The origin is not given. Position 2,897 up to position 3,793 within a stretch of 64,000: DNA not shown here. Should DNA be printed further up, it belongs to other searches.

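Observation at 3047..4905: Unusual two-component architecture: response regulator with N-terminal XRE-HTH and C-terminal receiver, paired with a LytS/His_kinase (PF06580) sensor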

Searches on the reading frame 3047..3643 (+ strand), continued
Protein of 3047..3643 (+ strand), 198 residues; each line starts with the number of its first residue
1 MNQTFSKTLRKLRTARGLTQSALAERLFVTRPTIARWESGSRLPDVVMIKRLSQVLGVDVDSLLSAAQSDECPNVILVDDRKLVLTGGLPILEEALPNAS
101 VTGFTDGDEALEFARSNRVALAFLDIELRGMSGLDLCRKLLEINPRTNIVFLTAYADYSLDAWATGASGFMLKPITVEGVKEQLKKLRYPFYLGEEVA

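Call 42: search_protein_families(library=pfam, proteins=[P0230, P0233, P0243, P0253, P0201, P0207, P0210, P0214, P0226, P0203], max_evalue=0.001)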
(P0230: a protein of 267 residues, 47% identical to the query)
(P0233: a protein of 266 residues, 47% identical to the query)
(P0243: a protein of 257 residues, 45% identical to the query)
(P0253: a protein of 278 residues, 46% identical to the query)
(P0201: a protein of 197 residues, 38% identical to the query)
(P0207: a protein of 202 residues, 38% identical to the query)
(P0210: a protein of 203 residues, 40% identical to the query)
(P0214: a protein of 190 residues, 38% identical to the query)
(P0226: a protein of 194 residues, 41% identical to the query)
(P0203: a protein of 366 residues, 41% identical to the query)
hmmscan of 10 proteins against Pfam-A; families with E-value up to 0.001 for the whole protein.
P0230 (267 aa): 2 families
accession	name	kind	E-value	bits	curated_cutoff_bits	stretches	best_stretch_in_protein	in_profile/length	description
PF00072.30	Response_reg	-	7e-19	68.5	30.2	1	4-112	1-109/111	Response regulator receiver domain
PF00486.34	Trans_reg_C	-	0.00048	20.6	26.2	0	152-210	12-68/77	Transcriptional regulatory protein, C terminal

P0233 (266 aa): 1 family
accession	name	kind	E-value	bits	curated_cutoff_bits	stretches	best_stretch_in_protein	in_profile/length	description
PF00072.30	Response_reg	-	6.5e-20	71.8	30.2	1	3-112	1-110/111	Response regulator receiver domain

P0243 (257 aa): 3 families
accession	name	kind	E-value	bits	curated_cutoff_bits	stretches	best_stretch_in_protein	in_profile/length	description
PF00072.30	Response_reg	-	5.1e-19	68.9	30.2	1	3-112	1-110/111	Response regulator receiver domain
PF21194.3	TadZ-like_ARD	-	0.00048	20.9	27.4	0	2-56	4-59/108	TadZ-like, receiver domain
PF20274.4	cREC_REC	-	0.00073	20.6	27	0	4-72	3-60/88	Cyclic-phosphate processing Receiver domain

P0253 (278 aa): 2 families
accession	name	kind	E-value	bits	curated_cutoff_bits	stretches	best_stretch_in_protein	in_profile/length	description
PF00072.30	Response_reg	-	2.5e-16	60.3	30.2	1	12-121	1-110/111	Response regulator receiver domain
PF00486.34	Trans_reg_C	-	8.8e-05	22.9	26.2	1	159-208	9-60/77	Transcriptional regulatory protein, C terminal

P0201 (197 aa): 5 families
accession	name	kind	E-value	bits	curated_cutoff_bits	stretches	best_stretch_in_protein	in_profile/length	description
PF00072.30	Response_reg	-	4.6e-18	65.9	30.2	1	3-111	1-109/111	Response regulator receiver domain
PF01381.28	HTH_3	-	2.3e-15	56.8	23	1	141-195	1-55/55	Helix-turn-helix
PF13560.12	HTH_31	-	1.1e-10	42.1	27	1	141-194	6-60/64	Helix-turn-helix domain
PF12844.13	HTH_19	-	8.3e-09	35.7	30.2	1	139-196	2-59/64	Helix-turn-helix domain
PF13443.12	HTH_26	-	1.9e-08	34.8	22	1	140-197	1-59/63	Cro/C1-type HTH DNA-binding domain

P0207 (202 aa): 5 families
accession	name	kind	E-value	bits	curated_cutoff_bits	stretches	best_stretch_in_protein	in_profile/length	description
PF00072.30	Response_reg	-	2e-19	70.2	30.2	1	3-112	1-110/111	Response regulator receiver domain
PF01381.28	HTH_3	-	5.8e-13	49.1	23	1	142-187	2-47/55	Helix-turn-helix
PF13560.12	HTH_31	-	4.3e-09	37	27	1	138-189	3-55/64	Helix-turn-helix domain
PF12844.13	HTH_19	-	4.8e-08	33.2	30.2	1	138-196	1-59/64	Helix-turn-helix domain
PF13384.12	HTH_23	-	2.2e-05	24.6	24.6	1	142-169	12-37/50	Homeodomain-like domain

P0210 (203 aa): 11 families
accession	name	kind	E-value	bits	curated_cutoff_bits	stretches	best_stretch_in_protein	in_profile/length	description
PF00072.30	Response_reg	-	1.1e-17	64.6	30.2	1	3-113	1-110/111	Response regulator receiver domain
PF01381.28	HTH_3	-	1.5e-15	57.4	23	1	141-195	1-55/55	Helix-turn-helix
PF13560.12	HTH_31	-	3.1e-10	40.6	27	1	137-195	2-61/64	Helix-turn-helix domain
PF12844.13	HTH_19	-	7.6e-07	29.4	30.2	1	138-198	1-61/64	Helix-turn-helix domain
PF13443.12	HTH_26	-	8.3e-07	29.6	22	1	148-196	9-58/63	Cro/C1-type HTH DNA-binding domain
PF07022.19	Phage_CI_repr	-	9e-06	26.4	22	1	141-197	3-59/65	Bacteriophage CI repressor helix-turn-helix domain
PF13384.12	HTH_23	-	1e-05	25.6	24.6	1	147-169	16-37/50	Homeodomain-like domain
PF13518.12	HTH_28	-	1.6e-05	25.3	25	1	149-172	12-35/52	Helix-turn-helix domain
PF13551.12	HTH_29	-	0.00016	22.1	28.1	1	149-169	11-32/64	Winged helix-turn helix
PF00376.29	MerR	-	0.00064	19.9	28.2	0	151-171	1-21/38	MerR family regulatory protein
PF08279.18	HTH_11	-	0.00085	19.6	25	0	149-168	15-34/55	HTH domain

P0214 (190 aa): 7 families
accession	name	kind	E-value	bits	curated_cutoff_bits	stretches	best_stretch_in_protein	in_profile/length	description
PF00072.30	Response_reg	-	1.5e-24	86.8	30.2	1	3-111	1-109/111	Response regulator receiver domain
PF01381.28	HTH_3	-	4.8e-14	52.6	23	1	136-188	3-55/55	Helix-turn-helix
PF13560.12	HTH_31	-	1.4e-06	29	27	1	131-185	3-58/64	Helix-turn-helix domain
PF07022.19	Phage_CI_repr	-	3.1e-05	24.7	22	1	143-189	12-58/65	Bacteriophage CI repressor helix-turn-helix domain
PF13443.12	HTH_26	-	7.5e-05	23.3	22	1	133-186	1-55/63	Cro/C1-type HTH DNA-binding domain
PF13384.12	HTH_23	-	0.0001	22.4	24.6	1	142-162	17-37/50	Homeodomain-like domain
PF12844.13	HTH_19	-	0.00028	21.2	30.2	1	131-189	1-59/64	Helix-turn-helix domain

P0226 (194 aa): 6 families
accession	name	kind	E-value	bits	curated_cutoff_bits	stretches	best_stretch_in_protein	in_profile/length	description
PF00072.30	Response_reg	-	7.1e-17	62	30.2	1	4-115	2-110/111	Response regulator receiver domain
PF01381.28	HTH_3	-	6e-14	52.3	23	1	137-189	1-53/55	Helix-turn-helix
PF13560.12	HTH_31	-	1.7e-10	41.5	27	1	133-187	2-57/64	Helix-turn-helix domain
PF07022.19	Phage_CI_repr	-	5.4e-06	27.1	22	1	136-192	2-58/65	Bacteriophage CI repressor helix-turn-helix domain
PF13443.12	HTH_26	-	1e-05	26.1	22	1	141-192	6-58/63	Cro/C1-type HTH DNA-binding domain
PF12844.13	HTH_19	-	0.00022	21.5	30.2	1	134-192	1-59/64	Helix-turn-helix domain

P0203 (366 aa): 2 families
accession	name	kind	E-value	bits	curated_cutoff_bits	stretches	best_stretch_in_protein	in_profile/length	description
PF00072.30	Response_reg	-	5.3e-38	130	30.2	2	3-111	1-109/111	Response regulator receiver domain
PF04397.21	LytTR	-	0.00075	20.1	22.6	0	266-356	5-95/98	LytTr DNA-binding domain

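Call 59: predict_structure(alignment_id=A2)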
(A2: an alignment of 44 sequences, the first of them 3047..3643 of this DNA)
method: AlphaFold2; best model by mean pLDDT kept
length: 198 residues; sequences in the alignment: 44
mean_pLDDT: 92.2   pTM: 0.71
mean pLDDT of the five models: 92.2, 91.7, 91.6, 90.3, 90.0
residues with pLDDT >= 90: 164; 70-90: 22; 50-70: 9; < 50: 3
segments of 3 or more residues with pLDDT < 50: 196-198
pLDDT, mean of each block of 10 residues (from residue 1): 81 97 98 95 92 96 75 91 97 92 98 96 97 98 98 95 96 97 93 56
secondary structure, 60 per line:
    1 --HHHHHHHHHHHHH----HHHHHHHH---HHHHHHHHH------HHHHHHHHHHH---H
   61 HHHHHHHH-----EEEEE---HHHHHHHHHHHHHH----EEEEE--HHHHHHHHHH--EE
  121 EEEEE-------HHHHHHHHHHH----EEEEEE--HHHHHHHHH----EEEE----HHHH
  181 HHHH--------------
elements in order: H3-15 H20-27 H31-39 H46-56 H60-68 E74-78 H82-95 E100-104 H107-116 E119-125 H133-143 E148-153 H156-164 E169-172 H177-184

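Call 61: fold_search(model_id=the predicted structure, library=pdb)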
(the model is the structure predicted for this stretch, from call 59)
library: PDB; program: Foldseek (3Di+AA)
matches with E <= 10: 1699; with E <= 0.001: 579
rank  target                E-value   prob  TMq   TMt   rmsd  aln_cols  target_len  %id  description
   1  3crn_A                5.3e-09  1.00  0.53  0.79   1.6       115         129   26  Crystal structure of response regulator receiver domain protein (CheY-like) from Methanospirillum hungatei JF-1 (released 2008-04-22)
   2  3crn_B                1.7e-08  1.00  0.53  0.82   1.8       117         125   26  Crystal structure of response regulator receiver domain protein (CheY-like) from Methanospirillum hungatei JF-1 (released 2008-04-22)
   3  7pv7_B                2.4e-08  1.00  0.53  0.21   2.0       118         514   26  Crystal structure of dimeric Porphyromonas gingivalis PorX, a type 9 secretion system response regulator. (released 2022-12-14)
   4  4iga_A                4.8e-08  1.00  0.52  0.86   1.8       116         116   27  The crystal structure of an activated Thermotoga maritima CheY with N-terminal region of FliM (released 2013-04-24)
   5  4qyw                  6.1e-08  1.00  0.52  0.85   1.7       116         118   26  Structure of phosphono-CheY from T.maritima (released 2015-08-19)
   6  7pvk_A                6.1e-08  1.00  0.52  0.21   1.9       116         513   27  X-ray structure of dimeric PorX (T272A mutant), in complex with pGpG. (released 2022-12-14)
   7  3nns_A                6.1e-08  1.00  0.50  0.82   2.0       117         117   26  BeF3 Activated DrrB Receiver Domain (released 2010-08-11)
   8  7od9_B                6.1e-08  1.00  0.52  0.77   3.3       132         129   23  Crystal structure of activated CheY fused to the C-terminal domain of CheF (released 2022-04-27)
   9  1p2f                  7.3e-08  1.00  0.51  0.47   1.8       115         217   25  Crystal Structure Analysis of Response Regulator DrrB, a Thermotoga maritima OmpR/PhoB Homolog (released 2003-04-29)
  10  7pva_D                7.3e-08  1.00  0.53  0.21   1.8       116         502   27  1.9 Angstrom crystal structure of dimeric PorX, co-crystallized in the presence of zinc (released 2022-12-14)
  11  7pva_B                7.8e-08  1.00  0.53  0.22   2.0       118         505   26  1.9 Angstrom crystal structure of dimeric PorX, co-crystallized in the presence of zinc (released 2022-12-14)
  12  9fn5_B                8.3e-08  1.00  0.53  0.82   2.0       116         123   27  The REC domain (in the non-phosphorylated state) of XynC, a response regulator from G.proteiniphilus T-6 (released 2025-06-25)
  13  6swl_B                8.3e-08  1.00  0.53  0.79   2.0       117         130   26  The REC domain of XynC, a response regulator from Geobacillus stearothermophilus (released 2020-10-14)
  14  6swb_A                9.9e-08  1.00  0.53  0.79   2.0       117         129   27  The REC domain of AraT, a response regulator from Geobacillus stearothermophilus (released 2020-10-14)
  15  1srr_A                9.9e-08  1.00  0.52  0.83   2.0       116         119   21  CRYSTAL STRUCTURE OF A PHOSPHATASE RESISTANT MUTANT OF SPORULATION RESPONSE REGULATOR SPO0F FROM BACILLUS SUBTILIS (released 1997-04-21)
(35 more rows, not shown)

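Call 64: find_encoding_contigs(protein=P0201, flank=4000, max_places=4)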
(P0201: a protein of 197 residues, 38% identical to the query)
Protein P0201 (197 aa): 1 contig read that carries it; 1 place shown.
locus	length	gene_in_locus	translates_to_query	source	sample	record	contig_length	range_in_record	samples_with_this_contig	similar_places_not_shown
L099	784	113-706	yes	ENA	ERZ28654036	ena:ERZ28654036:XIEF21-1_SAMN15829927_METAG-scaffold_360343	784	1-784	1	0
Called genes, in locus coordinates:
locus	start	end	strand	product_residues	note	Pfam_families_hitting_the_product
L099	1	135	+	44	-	?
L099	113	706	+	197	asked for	PF00072:Response_reg, PF13560:HTH_31, PF01381:HTH_3, PF12844:HTH_19, PF13443:HTH_26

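Call 65: find_encoding_contigs(protein=P0190, flank=4000, max_places=4)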
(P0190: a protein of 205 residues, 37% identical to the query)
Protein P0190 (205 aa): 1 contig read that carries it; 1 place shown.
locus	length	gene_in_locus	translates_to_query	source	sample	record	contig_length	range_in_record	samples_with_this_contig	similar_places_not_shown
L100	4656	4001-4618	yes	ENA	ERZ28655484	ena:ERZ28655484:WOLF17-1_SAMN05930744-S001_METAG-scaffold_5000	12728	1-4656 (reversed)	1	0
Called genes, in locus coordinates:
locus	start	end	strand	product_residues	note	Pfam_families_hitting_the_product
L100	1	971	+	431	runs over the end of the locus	PF04326:SLFN_AlbA_2, PF13749:HATPase_c_4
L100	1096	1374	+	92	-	-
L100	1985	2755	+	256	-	PF13367:PrsW-protease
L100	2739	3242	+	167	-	-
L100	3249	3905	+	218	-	-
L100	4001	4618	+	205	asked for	PF13560:HTH_31, PF01381:HTH_3, PF12844:HTH_19, PF00072:Response_reg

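Call 66: find_encoding_contigs(protein=P0214, flank=4000, max_places=4)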
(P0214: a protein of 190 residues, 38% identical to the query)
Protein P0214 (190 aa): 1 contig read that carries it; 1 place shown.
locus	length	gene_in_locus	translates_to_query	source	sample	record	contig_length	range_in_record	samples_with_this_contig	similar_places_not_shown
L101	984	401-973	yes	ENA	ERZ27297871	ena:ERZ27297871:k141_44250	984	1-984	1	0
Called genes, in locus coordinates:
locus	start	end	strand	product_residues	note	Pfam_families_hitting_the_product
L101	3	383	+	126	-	?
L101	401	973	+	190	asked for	PF00072:Response_reg, PF13560:HTH_31 (weak), PF01381:HTH_3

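Call 67: find_encoding_contigs(protein=P0207, flank=4000, max_places=4)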
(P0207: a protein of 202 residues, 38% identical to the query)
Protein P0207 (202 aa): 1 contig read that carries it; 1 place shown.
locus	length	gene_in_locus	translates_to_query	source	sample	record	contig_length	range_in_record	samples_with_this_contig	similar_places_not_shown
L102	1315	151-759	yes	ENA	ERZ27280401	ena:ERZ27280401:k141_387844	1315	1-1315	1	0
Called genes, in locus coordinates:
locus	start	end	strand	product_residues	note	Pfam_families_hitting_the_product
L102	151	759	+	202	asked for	PF00072:Response_reg, PF12844:HTH_19, PF13560:HTH_31, PF01381:HTH_3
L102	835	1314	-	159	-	?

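Call 73: search_dna_similar(query=window:3047-3643:+, collection=plasmids, mode=protein, max_rows=15)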
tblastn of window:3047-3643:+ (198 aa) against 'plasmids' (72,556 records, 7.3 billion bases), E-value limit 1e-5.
Records with a match: 714; places in all: 799; records where one place covers at least 80% of the query: 0.
Best place of each record, by identity: <60% 714.
By first word of the organism name: Enterococcus 237; Lactiplantibacillus 64; Bacillus 57; Staphylococcus 55; Clostridium 22; Agrobacterium 21; Leuconostoc 15; Lactococcus 13; Rahnella 12; Klebsiella 10; and 85 more.
By predicted mobility (MOB-suite, as given by PLSDB): mobilizable 323; non-mobilizable 291; conjugative 100.
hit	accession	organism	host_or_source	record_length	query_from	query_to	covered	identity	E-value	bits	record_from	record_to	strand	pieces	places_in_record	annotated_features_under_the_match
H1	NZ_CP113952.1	Rhodococcus sp. JS3073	culture,soil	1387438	30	187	80%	30.6%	2e-9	63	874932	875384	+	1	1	record has no annotation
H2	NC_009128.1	Corynebacterium sp. L2-79-05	poultry litter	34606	42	173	67%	32.6%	5e-6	53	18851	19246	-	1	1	response regulator transcription factor | histidine kinase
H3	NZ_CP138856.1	Corynebacterium sp. UMB2355A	Homo sapiens,cell culture,Catherized ...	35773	42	173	67%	32.6%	5e-6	53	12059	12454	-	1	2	response regulator transcription factor | hypothetical protein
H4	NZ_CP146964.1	Butyrivibrio fibrisolvens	Bovinae,Bovine rumen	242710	74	185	57%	38.4%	5e-18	88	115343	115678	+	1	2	response regulator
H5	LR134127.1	Klebsiella aerogenes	not available: to be reported later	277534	65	188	63%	33.3%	4e-6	54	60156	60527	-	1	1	yehT: Hypothetical response regulatory protein yehT | yehU: Autolysin sensor kinase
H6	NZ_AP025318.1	Fulvitalea axinellae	-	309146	65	187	62%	33.6%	1e-8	61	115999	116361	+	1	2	response regulator transcription factor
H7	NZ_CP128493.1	Novosphingobium resinovorum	pure cell culture,soil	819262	69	187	60%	34.1%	1e-5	52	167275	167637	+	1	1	hybrid sensor histidine kinase/response regulator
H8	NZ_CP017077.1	Novosphingobium resinovorum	single cell,soil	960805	69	187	60%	34.1%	1e-5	52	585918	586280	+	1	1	hybrid sensor histidine kinase/response regulator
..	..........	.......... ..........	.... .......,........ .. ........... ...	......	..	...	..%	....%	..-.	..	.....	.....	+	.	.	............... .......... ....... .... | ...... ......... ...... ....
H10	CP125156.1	Klebsiella pneumoniae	-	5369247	65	188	63%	32.5%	9e-6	52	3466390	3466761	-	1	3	btsR: two-component system response regulator BtsR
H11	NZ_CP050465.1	Vibrio campbellii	single cell,seawater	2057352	76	186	56%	36.1%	1e-10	67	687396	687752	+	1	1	none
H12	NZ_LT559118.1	Nonomuraea gerenzanensis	-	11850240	74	178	53%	38.2%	3e-6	54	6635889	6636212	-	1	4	none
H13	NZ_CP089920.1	Rahnella victoriana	single cell,soil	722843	75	198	63%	32.3%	5e-8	59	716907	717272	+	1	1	btsR: two-component system response regulator BtsR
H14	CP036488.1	Rahnella aquatilis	cell culture,Rice-wheat rotation soil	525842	75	198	63%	32.3%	5e-8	59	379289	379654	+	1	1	yehT: two-component system response regulator BtsR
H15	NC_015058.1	Granulicella tundricola MP5ACTX9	-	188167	68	186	60%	33.3%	6e-9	62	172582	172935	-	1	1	LytTR family DNA-binding domain-containing protein | histidine kinase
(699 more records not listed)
